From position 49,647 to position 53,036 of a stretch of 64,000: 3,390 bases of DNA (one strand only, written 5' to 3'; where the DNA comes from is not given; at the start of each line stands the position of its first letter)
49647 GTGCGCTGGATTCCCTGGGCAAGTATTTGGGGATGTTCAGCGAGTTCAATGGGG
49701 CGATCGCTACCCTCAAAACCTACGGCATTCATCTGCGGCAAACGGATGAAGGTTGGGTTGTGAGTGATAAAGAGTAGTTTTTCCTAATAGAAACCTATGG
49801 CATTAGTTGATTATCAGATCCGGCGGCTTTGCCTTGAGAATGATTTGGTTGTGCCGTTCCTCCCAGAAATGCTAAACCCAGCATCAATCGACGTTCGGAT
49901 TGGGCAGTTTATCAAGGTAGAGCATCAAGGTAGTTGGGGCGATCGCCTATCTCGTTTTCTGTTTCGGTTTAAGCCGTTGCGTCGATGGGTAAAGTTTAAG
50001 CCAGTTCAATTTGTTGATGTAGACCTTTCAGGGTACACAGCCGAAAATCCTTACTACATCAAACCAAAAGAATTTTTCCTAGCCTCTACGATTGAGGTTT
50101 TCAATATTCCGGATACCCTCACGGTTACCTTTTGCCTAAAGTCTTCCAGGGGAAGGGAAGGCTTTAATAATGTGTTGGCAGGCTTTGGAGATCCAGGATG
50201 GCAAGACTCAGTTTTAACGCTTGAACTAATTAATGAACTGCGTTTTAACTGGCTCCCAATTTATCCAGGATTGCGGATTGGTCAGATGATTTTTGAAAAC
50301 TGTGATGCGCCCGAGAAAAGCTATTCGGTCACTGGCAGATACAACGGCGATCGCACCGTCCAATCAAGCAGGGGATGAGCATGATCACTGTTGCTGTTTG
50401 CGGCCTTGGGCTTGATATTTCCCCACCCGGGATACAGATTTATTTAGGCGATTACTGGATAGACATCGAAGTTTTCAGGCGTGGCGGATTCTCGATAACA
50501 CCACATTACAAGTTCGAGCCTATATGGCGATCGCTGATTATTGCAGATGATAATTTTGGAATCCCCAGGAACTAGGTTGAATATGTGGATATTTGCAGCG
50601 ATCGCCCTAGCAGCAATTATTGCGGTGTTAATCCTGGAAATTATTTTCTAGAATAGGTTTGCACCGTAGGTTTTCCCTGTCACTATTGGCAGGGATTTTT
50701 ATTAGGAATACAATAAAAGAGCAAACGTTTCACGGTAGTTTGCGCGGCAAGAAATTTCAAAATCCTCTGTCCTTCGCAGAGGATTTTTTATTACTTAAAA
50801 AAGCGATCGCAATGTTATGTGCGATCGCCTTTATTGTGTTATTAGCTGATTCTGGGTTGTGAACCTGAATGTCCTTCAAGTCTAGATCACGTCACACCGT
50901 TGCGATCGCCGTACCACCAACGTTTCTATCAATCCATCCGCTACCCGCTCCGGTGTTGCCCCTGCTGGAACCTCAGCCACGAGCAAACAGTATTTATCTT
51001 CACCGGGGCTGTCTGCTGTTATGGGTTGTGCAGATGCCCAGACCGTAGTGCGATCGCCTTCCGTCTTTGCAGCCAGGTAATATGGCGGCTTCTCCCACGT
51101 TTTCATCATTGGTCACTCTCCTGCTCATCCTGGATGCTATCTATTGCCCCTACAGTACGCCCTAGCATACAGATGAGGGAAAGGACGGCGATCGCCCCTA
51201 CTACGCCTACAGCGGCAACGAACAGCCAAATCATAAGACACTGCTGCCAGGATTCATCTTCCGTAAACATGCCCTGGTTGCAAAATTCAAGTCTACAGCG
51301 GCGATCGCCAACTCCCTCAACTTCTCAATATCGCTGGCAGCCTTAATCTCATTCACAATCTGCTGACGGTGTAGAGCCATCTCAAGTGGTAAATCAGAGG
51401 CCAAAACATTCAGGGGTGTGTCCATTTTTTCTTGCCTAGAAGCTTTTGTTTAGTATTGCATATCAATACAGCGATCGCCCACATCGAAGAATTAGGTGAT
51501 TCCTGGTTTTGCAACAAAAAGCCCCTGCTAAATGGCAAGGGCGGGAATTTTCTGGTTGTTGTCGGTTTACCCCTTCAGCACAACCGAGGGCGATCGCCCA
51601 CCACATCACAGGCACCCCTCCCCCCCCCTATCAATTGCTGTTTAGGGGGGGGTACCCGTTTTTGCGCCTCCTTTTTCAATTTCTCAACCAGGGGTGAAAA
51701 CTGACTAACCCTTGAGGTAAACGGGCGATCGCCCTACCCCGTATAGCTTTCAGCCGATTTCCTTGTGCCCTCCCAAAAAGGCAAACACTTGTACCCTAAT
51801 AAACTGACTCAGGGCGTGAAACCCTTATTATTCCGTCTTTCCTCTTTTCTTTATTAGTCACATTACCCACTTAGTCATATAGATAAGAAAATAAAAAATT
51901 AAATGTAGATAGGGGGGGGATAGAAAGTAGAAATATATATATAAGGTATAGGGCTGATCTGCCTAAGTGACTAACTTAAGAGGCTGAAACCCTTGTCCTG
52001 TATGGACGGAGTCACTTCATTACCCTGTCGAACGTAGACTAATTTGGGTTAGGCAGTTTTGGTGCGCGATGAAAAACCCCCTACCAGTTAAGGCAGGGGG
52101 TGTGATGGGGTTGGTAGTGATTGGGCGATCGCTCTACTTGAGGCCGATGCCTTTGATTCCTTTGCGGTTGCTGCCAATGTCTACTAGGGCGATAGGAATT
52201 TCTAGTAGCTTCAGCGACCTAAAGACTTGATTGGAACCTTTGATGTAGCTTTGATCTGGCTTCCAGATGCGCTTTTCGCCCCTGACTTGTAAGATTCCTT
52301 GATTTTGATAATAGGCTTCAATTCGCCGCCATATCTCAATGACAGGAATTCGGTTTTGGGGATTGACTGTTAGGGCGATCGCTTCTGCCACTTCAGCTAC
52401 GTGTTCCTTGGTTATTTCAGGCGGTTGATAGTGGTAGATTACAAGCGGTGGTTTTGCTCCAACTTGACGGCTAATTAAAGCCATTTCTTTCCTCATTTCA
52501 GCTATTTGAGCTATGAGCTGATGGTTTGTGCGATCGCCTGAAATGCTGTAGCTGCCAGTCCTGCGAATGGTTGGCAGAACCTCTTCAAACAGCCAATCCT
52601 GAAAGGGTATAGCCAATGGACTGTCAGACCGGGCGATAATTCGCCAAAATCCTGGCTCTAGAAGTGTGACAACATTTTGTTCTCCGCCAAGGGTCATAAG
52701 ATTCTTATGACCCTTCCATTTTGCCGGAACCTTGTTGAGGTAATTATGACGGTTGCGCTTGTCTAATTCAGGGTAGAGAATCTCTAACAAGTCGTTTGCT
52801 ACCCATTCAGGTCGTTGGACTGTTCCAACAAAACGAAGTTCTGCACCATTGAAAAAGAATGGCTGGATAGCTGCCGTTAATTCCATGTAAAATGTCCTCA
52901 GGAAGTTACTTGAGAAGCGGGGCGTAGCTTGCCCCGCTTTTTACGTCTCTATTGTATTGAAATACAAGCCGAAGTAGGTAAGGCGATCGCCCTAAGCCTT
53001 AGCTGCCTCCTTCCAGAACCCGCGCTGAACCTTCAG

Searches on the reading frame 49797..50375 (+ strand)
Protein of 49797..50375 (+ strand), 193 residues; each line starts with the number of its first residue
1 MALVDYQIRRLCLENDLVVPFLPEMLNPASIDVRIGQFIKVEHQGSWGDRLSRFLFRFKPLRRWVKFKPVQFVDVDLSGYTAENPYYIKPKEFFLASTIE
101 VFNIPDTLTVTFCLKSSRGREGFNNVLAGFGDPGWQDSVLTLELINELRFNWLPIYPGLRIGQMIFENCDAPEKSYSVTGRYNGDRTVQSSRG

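Call 54: search_protein_families(library=pfam, proteins=[window:49797-50375:+], max_evalue=0.01)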
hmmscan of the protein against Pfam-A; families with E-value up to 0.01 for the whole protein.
window:49797-50375:+ (193 aa): 1 family
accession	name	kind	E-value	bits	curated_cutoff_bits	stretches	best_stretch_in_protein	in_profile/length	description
PF22769.1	DCD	-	6.7e-22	78.7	27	1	4-168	3-152/153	dCTP deaminase-like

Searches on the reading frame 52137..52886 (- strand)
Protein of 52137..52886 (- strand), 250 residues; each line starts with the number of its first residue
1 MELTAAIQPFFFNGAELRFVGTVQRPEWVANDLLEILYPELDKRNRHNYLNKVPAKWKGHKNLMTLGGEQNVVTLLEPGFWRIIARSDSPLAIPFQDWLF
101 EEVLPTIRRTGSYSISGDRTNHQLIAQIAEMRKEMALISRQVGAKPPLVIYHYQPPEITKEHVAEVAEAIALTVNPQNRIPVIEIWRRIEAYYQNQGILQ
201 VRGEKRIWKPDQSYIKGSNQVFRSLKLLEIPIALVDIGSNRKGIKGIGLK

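Call 54: search_protein_families(library=pfam, proteins=[window:52137-52886:-], max_evalue=0.01)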
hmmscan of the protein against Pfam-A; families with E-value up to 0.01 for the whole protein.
window:52137-52886:- (250 aa): 1 family
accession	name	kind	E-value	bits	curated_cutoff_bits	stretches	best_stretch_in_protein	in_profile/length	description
PF02498.22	Bro-N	-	1.5e-11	45.2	25.6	1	17-105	2-96/96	BRO family, N-terminal domain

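Call 85: search_protein_families(library=padloc, proteins=[window:52137-52886:-], max_evalue=0.001)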
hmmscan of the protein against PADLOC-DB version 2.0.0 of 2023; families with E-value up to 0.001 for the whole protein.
window:52137-52886:- (250 aa): 0 families
